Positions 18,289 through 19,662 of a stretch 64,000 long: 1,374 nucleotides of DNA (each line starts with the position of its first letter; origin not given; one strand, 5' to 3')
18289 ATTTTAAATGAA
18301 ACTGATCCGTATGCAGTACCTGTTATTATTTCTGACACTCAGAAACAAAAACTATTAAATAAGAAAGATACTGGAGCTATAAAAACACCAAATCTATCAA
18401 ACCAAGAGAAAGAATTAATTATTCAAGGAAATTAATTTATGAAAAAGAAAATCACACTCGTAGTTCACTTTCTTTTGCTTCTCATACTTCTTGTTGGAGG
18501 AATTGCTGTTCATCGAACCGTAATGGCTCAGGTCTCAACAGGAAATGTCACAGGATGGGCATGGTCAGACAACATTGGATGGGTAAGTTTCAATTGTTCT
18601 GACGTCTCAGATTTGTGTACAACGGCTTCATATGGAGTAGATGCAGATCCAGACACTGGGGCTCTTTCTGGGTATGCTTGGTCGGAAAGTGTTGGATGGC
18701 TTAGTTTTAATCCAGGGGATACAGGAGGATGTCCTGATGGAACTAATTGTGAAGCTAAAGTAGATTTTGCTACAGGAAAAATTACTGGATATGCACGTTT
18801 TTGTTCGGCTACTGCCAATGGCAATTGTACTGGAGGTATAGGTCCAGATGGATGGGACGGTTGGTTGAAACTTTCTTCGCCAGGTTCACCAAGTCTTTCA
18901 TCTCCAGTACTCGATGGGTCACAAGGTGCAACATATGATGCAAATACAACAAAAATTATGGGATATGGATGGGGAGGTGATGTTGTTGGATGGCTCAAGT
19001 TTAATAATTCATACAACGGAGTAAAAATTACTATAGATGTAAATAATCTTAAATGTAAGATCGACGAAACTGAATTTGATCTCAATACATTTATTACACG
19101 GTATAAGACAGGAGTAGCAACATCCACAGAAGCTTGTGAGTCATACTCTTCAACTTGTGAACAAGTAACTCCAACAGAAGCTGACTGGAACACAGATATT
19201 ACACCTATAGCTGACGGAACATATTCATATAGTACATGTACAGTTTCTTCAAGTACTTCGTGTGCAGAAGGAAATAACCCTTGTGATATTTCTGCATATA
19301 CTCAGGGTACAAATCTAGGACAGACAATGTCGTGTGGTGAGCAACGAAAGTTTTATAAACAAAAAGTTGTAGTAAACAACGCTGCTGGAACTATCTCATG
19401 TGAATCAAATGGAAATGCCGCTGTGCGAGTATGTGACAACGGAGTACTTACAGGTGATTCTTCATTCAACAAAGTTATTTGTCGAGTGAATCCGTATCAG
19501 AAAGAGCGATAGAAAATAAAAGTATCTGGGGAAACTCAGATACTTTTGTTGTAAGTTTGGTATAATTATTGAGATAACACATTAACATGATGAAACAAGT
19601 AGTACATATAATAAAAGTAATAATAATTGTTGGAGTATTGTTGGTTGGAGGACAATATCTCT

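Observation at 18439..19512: Secreted Cys-rich protein built from a tandem [TS]G[WY]AWS[DE]x[IV]GW[LV]SFN repeat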

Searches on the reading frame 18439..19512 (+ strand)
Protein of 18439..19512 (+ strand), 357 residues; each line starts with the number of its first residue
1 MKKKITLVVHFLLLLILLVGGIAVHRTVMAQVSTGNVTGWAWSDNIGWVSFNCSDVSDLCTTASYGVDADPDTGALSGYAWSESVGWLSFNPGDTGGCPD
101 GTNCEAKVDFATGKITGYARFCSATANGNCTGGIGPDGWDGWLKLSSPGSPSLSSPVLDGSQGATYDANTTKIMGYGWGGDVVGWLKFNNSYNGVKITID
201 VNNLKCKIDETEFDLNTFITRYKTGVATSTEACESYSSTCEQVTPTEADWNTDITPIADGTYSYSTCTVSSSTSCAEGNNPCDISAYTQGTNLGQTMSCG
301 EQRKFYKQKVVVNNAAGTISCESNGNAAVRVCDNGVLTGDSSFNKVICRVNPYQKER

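Call 3: search_protein_families(library=pfam, proteins=[window:18439-19512:+], max_evalue=1)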
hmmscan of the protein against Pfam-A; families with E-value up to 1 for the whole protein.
window:18439-19512:+ (357 aa): 1 family
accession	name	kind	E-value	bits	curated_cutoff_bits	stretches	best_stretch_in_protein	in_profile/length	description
PF03413.25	PepSY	-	0.31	11.8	24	0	95-117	39-58/60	Peptidase propeptide and YPEB domain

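Call 4: search_protein_families(library=ncbifam, proteins=[window:18439-19512:+], max_evalue=1)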
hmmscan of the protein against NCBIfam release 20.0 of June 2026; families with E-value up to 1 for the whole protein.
window:18439-19512:+ (357 aa): 1 family
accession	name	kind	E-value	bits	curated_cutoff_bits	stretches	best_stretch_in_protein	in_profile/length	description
NF008068.0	PRK10803.1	equivalog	0.13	12.2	383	1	200-277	69-145/263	cell division protein CpoB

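Call 6: find_homologous_proteins(query=window:18439-19512:+)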
Query window:18439-19512:+ (357 aa): 568 proteins with E <= 0.001 among 2701 candidates; the best 120 are listed.
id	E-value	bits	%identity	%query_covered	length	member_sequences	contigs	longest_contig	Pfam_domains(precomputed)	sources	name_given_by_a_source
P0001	2.1e-242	822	100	100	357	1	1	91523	-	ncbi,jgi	ncbi:MAG: hypothetical protein RL094_163 [Candidatus Parcubacteria bacterium]|jgi:hypothetical prote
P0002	1.2e-155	536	64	100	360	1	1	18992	-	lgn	-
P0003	3.6e-111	390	50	100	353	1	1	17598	-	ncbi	-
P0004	2.1e-41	160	41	43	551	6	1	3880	PF25788.3,PF18911.7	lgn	-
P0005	3.4e-40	156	33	53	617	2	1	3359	-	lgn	-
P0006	1.6e-39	154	39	43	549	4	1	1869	PF00801.27,PF25788.3,PF18911.7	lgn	-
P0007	1.9e-38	151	39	49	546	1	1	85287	PF25788.3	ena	-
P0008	1.7e-32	131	48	46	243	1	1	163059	-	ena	-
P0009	2.4e-32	131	48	45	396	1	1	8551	PF25788.3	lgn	-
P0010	2.7e-32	130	45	58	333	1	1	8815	-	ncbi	-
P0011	5.1e-32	130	43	55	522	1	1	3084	-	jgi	jgi:hypothetical protein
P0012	5.6e-32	129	46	50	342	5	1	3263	-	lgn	-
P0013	6.8e-32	129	51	17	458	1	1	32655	-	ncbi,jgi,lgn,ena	ncbi:MAG: hypothetical protein WC475_02270 [Candidatus Paceibacterota bacterium]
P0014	1.1e-31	128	48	45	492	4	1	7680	PF25788.3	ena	-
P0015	1.4e-31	128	42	53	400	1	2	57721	-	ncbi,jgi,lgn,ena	jgi:hypothetical protein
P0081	2.2e-24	104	31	85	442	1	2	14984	PF13948.12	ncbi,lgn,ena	ncbi:MAG: myxococcus cysteine-rich repeat containing protein [Patescibacteria group bacterium]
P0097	1.6e-23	102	38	54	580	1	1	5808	PF21910.3,PF00041.28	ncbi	-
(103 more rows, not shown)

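Call 15: search_solved_structures(query=A1, max_evalue=10)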
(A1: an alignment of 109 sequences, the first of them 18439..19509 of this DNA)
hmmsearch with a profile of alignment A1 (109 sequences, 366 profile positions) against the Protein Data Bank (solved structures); distinct sequences matched with E-value up to 10: 3.
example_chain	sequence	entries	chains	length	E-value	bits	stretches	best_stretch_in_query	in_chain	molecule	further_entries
3eo0_B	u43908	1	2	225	0.2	14.5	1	152-330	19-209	GC-1008 Fab Heavy Chain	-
3eo1_B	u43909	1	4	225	0.52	13.1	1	152-329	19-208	GC-1008 Fab Heavy Chain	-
4kxz_H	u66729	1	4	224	0.52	13.1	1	152-329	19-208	GC1008 Heavy Chain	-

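Call 16: find_related_loci(query=A1, collection=genome_contigs, flank=10000)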
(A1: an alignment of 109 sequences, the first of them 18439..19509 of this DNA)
Query A1 (357 aa) in genome_contigs; peptide patterns used: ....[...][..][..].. (x = any residue, [..] = any of these).
599 stretches matched a pattern (row limit reached: there are more); 591 encode a relative of the query (tblastn E <= 1e-3); the best 80 are kept; 80 distinct loci.
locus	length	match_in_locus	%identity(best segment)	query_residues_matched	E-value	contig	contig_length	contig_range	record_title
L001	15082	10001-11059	50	1-357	2e-114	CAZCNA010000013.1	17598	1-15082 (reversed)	MAG TPA_asm: uncultured Candidatus Saccharibacteria bacterium isolate SRP220891_co5_247 genome assembly, contig: NODE_20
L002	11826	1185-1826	40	1-203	1e-40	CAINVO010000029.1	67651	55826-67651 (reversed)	uncultured bacterium isolate C24_bin-2235 genome assembly, contig: bin-2235:29/45, whole genome shotgun sequence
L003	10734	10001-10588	39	1-189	6e-38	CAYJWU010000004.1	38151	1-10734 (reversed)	MAG TPA_asm: uncultured Candidatus Saccharibacteria bacterium isolate ERP125453_co1_512 genome assembly, contig: NODE_83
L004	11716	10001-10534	41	1-191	3e-36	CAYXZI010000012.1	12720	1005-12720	MAG TPA_asm: uncultured Candidatus Saccharibacteria bacterium isolate SRP219642_co4_163 genome assembly, contig: NODE_83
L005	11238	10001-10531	42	1-188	6e-36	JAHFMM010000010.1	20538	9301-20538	MAG: bacterium isolate nzgw457 NODE_1489_length_20539_cov_6.142032, whole genome shotgun sequence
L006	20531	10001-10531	40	2-196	3e-35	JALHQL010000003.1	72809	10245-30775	MAG: Candidatus Paceibacterota bacterium isolate bin.85 c_000000002080, whole genome shotgun sequence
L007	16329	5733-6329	38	1-208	3e-35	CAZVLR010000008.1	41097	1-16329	MAG TPA_asm: uncultured Candidatus Saccharibacteria bacterium isolate SRP062349_co2_192 genome assembly, contig: NODE_56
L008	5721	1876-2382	40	7-199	3e-35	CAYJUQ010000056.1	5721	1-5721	MAG TPA_asm: uncultured Candidatus Saccharibacteria bacterium isolate ERP125453_co1_297 genome assembly, contig: NODE_18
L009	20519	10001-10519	40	2-195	4e-35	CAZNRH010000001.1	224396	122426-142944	MAG TPA_asm: uncultured Candidatus Saccharibacteria bacterium isolate SRP128015_co3_412 genome assembly, contig: NODE_5_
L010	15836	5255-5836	38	1-205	5e-35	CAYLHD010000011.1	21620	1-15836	MAG TPA_asm: uncultured Candidatus Saccharibacteria bacterium isolate binchicken_co243_277 genome assembly, contig: NODE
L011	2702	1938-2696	37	1-275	6e-35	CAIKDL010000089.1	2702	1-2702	uncultured bacterium isolate AM-lipid-01-D7_bin-1316 genome assembly, contig: bin-1316:089/146, whole genome shotgun seq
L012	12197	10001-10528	41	2-200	7e-35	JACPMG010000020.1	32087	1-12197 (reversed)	MAG: Candidatus Sungiibacteriota bacterium isolate NC_groundwater_543_Ag_S-0.1um_48_11 S35_SO-1_scaffold_212966, whole g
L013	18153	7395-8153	33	4-277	3e-34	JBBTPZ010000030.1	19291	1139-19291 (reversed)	MAG: Patescibacteria group bacterium isolate H52-bin030_1 H52_bin030_1_000000000030, whole genome shotgun sequence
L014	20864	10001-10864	32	30-343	1e-33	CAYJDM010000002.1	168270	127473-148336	MAG TPA_asm: uncultured Candidatus Saccharibacteria bacterium isolate ERP123247_co1_51 genome assembly, contig: NODE_36_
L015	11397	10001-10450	43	20-195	1e-33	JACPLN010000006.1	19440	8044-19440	MAG: Candidatus Nealsonbacteria bacterium isolate NC_groundwater_522_Ag_S-0.1um_41_12 S35_SO-1_scaffold_158615, whole ge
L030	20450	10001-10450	42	36-205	8e-32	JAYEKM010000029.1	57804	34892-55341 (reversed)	MAG: Patescibacteria group bacterium isolate MAG137 MAG137_29, whole genome shotgun sequence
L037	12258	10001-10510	38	1-190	3e-31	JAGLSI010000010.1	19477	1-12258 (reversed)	MAG: Candidatus Paceibacterota bacterium isolate RS_9_47 ROV157_9.bin.47.fa_10, whole genome shotgun sequence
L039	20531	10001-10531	38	3-189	2e-31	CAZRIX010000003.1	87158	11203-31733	MAG TPA_asm: uncultured Candidatus Saccharibacteria bacterium isolate SRP219642_co7_29 genome assembly, contig: NODE_307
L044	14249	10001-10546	34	4-202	5e-31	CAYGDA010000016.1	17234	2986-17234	MAG TPA_asm: uncultured Candidatus Saccharibacteria bacterium isolate ERP113451_co1_287 genome assembly, contig: NODE_38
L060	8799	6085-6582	37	12-189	2e-29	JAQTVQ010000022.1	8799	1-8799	MAG: Candidatus Paceibacterota bacterium isolate STB_91 NODE_21740_length_8799_cov_10.985125_Sandtown_B, whole genome sh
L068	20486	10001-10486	38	1-188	1e-28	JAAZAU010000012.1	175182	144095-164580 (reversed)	MAG: Parcubacteria group bacterium isolate AS06rmzACSIP_46 606696_AS06, whole genome shotgun sequence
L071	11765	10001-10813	31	37-340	1e-28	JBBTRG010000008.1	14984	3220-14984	MAG: Patescibacteria group bacterium isolate H32-bin003 H32_bin003_000000000008, whole genome shotgun sequence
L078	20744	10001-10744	30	1-261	3e-28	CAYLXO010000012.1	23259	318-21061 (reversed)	MAG TPA_asm: uncultured Candidatus Saccharibacteria bacterium isolate SRP135725_co1_596 genome assembly, contig: NODE_26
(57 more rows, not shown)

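Call 20: predict_structure(alignment_id=A1)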
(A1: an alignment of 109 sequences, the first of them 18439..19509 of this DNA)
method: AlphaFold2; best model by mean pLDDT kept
length: 357 residues; sequences in the alignment: 109
mean_pLDDT: 72.1   pTM: 0.60
mean pLDDT of the five models: 72.1, 67.0, 66.9, 66.1, 65.6
residues with pLDDT >= 90: 108; 70-90: 98; 50-70: 80; < 50: 71
segments of 3 or more residues with pLDDT < 50: 259-297, 304-309, 323-327, 345-348, 355-357
pLDDT, mean of each block of 10 residues (from residue 1): 78 86 55 82 95 89 91 94 93 94 93 93 87 81 80 60 86 92 91 89 82 81 55 66 79 61 35 37 40 43 47 49 47 57 51 48
secondary structure, 60 per line:
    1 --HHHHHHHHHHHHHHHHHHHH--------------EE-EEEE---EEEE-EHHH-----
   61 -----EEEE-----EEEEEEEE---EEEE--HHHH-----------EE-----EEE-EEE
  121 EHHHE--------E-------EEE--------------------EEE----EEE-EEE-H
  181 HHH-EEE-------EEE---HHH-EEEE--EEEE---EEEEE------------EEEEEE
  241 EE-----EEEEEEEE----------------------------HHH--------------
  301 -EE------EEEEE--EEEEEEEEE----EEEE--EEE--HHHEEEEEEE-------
elements in order: H3-22 E40-43 E47-50 E66-69 E75-82 E86-89 H92-95 E114-116 E118-121 E142-144 E165-167 E172-174 E176-178 H180-183 E185-187 E195-197 E205-208 E211-214 E218-222 E235-242 E248-255 E310-314 E317-325 E330-333 E336-338 E344-350

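Call 22: fold_search(model_id=the predicted structure, library=pdb)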
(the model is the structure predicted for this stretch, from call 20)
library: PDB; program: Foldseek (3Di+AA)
matches with E <= 10: 112; with E <= 0.001: 0
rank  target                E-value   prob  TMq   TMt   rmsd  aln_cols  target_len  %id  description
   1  3kf5_A                3.0e-01  0.06  0.14  0.11  27.4       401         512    8  Structure of invertase from Schwanniomyces occidentalis (released 2010-02-23)
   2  3tc9_A                1.0e+00  0.03  0.10  0.08  18.7       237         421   13  Crystal structure of an auxiliary nutrient binding protein (BT_3476) from Bacteroides thetaiotaomicron VPI-5482 at 2.2 (released 2011-09-21)
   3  8s7l_C                1.1e+00  0.05  0.07  0.09  23.6       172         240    7  Crystal structure of a double mutant of VirB8-like OrfG central and C-terminal domains of Streptococcus thermophilus I (released 2025-03-12)
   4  2w8b_A                1.2e+00  0.03  0.14  0.13  17.0       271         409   12  Crystal structure of processed TolB in complex with Pal (released 2009-02-17)
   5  9sob_D                1.3e+00  0.01  0.08  0.03  21.0       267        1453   11  Structural Model of the Nuclear Pore Complex in Arabidopsis thaliana (released 2025-11-05)
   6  2qv8_B                1.5e+00  0.04  0.07  0.17  19.9       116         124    9  Structure of the minor pseudopilin EpsH from the Type 2 Secretion System of Vibrio cholerae (released 2008-02-26)
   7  6rbk_C                1.5e+00  0.02  0.09  0.07  23.2       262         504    9  Cryo-EM structure of the anti-feeding prophage (AFP) baseplate in extended state, 3-fold symmetrised (released 2019-04-24)
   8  7phv_A                1.8e+00  0.03  0.13  0.14  22.3       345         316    6  PfCyRPA bound to monoclonal antibody Cy.007 Fab fragment (released 2022-02-09)
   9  2hqs_A                1.9e+00  0.03  0.14  0.13  12.2       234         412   16  Crystal structure of TolB/Pal complex (released 2007-04-03)
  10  7pkw                  2.0e+00  0.03  0.07  0.09  22.5       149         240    6  Crystal structure of VIRB8-like OrfG central and C-terminal domains of Streptococcus thermophilus ICESt3 (Gram positive  (released 2022-09-07)
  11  7fik_d                2.0e+00  0.01  0.11  0.12  24.5       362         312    8  The cryo-EM structure of the CR subunit from X. laevis NPC (released 2022-11-09)
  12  5ods_B                2.2e+00  0.04  0.11  0.08  19.7       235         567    8  Structure of a phosphoprotein-protein complex (released 2018-03-14)
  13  9nxh                  2.2e+00  0.01  0.08  0.07  18.2       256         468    7  An alpha-l-arabinofuranosidase (AtAbf43C) from Acetivibrio thermocellus DSM1313 bound to arabinofuranose (released 2025-08-20)
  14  3kf3_A                2.3e+00  0.01  0.10  0.07  27.0       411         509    9  Structure of fructofuranosidase from Schwanniomyces occidentalis complexed with fructose (released 2010-02-23)
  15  4s37_P                2.4e+00  0.02  0.09  0.14  22.4       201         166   10  Crystal structure of R2 pyocin membrane-piercing spike (released 2016-01-27)
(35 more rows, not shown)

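Call 40: search_protein_families(library=pfam, proteins=[L060:3221-6022:+, L030:11459-14074:+, L071:6987-9287:+, L007:3051-5210:+, L078:11656-13518:+, L044:4953-9938:+, L039:12493-14244:-, L007:7300-8850:+, L068:8642-9982:+, L037:11186-12241:+], max_evalue=0.01)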
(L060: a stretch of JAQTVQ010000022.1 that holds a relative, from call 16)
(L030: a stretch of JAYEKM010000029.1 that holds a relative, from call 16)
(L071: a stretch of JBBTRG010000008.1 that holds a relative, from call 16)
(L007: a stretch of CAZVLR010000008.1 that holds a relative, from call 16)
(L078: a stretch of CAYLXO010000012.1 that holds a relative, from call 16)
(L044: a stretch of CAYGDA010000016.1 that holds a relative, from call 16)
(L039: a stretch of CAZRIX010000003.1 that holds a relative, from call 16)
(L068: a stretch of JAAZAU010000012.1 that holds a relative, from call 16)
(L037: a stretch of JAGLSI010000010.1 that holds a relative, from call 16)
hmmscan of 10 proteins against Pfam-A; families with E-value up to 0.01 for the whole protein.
L060:3221-6022:+ (933 aa): 0 families

L030:11459-14074:+ (871 aa): 1 family
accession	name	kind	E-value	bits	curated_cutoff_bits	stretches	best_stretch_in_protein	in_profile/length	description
PF13884.11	Peptidase_S74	-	6.7e-19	68.4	22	1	772-827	1-57/58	Chaperone of endosialidase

L071:6987-9287:+ (766 aa): 2 families
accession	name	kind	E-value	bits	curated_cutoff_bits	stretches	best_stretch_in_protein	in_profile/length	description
PF13884.11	Peptidase_S74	-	6.3e-09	36.4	22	1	640-694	1-57/58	Chaperone of endosialidase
PF04977.20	DivIC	-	0.007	16.6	28.9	0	722-756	16-50/80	Septum formation initiator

L007:3051-5210:+ (719 aa): 0 families

L078:11656-13518:+ (620 aa): 0 families

L044:4953-9938:+ (1661 aa): 1 family
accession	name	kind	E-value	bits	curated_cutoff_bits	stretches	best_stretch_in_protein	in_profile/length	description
PF08481.16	GBS_Bsp-like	-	3.6e-19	69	31.6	1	748-818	8-82/92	GBS Bsp-like repeat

L039:12493-14244:- (583 aa): 3 families
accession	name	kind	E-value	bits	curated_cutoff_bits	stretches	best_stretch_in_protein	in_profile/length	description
PF02518.31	HATPase_c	-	1.6e-13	51.5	26.4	1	467-578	2-109/111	Histidine kinase-, DNA gyrase B-, and HSP90-like ATPase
PF00512.31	HisKA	-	1.4e-05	25.5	26.9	1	353-417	2-64/66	His Kinase A (phospho-acceptor) domain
PF14501.12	HATPase_c_5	-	0.00055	20.2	22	1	475-574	10-101/102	GHKL domain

L007:7300-8850:+ (516 aa): 5 families
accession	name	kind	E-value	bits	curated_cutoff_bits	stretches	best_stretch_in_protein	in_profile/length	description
PF12072.13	RNase_Y_N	-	7.4e-29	101.1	32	1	14-199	3-199/201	RNase Y N-terminal region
PF01966.28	HD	-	1.8e-18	67.3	22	1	334-423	3-114/116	HD domain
PF00013.35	KH_1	-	6.9e-10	39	21.5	1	209-267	3-65/66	KH domain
PF08668.18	HDOD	-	6.4e-08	32.8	22.9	1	332-370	95-134/196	HDOD domain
PF21244.3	PurT_C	-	0.0041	17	26.7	0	441-473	7-37/68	PurT, C-terminal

L068:8642-9982:+ (446 aa): 1 family
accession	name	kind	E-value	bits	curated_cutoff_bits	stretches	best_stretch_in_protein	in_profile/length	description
PF21722.4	Gly_rich_2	-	7.9e-09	36.3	24.3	1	234-443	3-223/226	Glycine-rich domain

L037:11186-12241:+ (351 aa): 0 families

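Call 48: search_protein_families(library=phrogs, proteins=[window:18439-19512:+], max_evalue=0.01)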
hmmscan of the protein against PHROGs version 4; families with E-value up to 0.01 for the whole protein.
window:18439-19512:+ (357 aa): 1 family
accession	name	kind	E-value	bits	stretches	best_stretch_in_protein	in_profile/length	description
phrog_15082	-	unknown function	0.0027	19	0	43-54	36-47/59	-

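Call 65: find_encoding_contigs(protein=P0001, flank=10000, max_places=3)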
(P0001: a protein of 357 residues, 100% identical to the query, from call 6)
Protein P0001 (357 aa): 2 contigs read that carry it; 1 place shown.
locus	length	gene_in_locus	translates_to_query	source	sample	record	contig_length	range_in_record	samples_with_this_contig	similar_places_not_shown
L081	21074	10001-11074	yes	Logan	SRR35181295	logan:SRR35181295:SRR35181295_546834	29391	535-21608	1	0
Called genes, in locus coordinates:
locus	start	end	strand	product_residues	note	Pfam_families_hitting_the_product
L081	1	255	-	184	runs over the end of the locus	-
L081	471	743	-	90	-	PF00216:Bac_DNA_binding, PF18291:HU-HIG (weak)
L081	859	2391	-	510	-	PF12072:RNase_Y_N, PF00013:KH_1 (weak), PF01966:HD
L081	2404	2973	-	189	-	PF00574:CLP_protease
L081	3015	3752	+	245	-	PF20260:PUA_4 (weak), PF04452:Methyltrans_RNA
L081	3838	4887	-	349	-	PF05697:Trigger_N, PF05698:Trigger_C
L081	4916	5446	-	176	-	PF00719:Pyrophosphatase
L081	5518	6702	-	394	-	PF08529:NusA_N, PF13184:KH_NusA_1st, PF26594:KH_NusA_2nd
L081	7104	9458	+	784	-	PF13927:Ig_3 (weak)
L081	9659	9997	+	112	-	-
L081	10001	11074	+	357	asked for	-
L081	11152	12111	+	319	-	-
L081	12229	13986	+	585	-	PF05157:MshEN, PF00437:T2SSE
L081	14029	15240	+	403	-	PF00482:T2SSF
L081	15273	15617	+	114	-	-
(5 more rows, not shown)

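Call 73: search_protein_families(library=pfam, proteins=[P0004, P0007, P0009, P0014, P0081, P0097], max_evalue=0.001)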
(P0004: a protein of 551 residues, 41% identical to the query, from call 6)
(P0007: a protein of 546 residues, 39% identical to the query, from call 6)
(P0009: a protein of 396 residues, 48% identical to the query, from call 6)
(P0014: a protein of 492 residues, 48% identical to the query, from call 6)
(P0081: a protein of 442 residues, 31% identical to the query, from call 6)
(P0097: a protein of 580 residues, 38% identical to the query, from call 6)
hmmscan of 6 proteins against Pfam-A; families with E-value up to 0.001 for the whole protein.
P0004 (551 aa): 3 families
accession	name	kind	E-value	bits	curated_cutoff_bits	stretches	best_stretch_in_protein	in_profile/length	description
PF25788.1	Ig_Rha78A_N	-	1.5e-08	35.3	27.4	1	353-445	8-97/105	Rha78A-like, N-terminal immunoglobulin domain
PF18911.6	PKD_4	-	7.8e-08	32.7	27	1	455-530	4-76/85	PKD domain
PF00801.26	PKD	-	9e-05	22.8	23.5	0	470-527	15-70/80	PKD domain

P0007 (546 aa): 1 family
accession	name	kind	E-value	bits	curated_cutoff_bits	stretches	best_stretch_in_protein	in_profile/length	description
PF25788.1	Ig_Rha78A_N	-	6.5e-09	36.4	27.4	1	336-428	16-100/105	Rha78A-like, N-terminal immunoglobulin domain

P0009 (396 aa): 1 family
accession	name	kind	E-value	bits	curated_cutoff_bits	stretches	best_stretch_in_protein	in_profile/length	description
PF25788.1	Ig_Rha78A_N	-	2e-10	41.3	27.4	1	211-281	22-94/105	Rha78A-like, N-terminal immunoglobulin domain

P0014 (492 aa): 1 family
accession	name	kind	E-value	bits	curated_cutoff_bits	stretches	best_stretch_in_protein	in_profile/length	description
PF25788.1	Ig_Rha78A_N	-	1.3e-09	38.7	27.4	1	272-356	17-101/105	Rha78A-like, N-terminal immunoglobulin domain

P0081 (442 aa): 1 family
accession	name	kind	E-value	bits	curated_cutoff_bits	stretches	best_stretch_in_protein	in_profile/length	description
PF13948.11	DUF4215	-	2.2e-07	31.5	27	1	284-312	19-46/47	Domain of unknown function (DUF4215)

P0097 (580 aa): 2 families
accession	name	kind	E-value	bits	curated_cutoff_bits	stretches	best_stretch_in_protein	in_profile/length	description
PF00041.27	fn3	-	1.3e-07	32.1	25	1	294-371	9-82/84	Fibronectin type III domain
PF21910.2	GH85_C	-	1.7e-06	28.8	27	0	285-343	2-57/95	GH85 endohexosaminidases, C-terminal domain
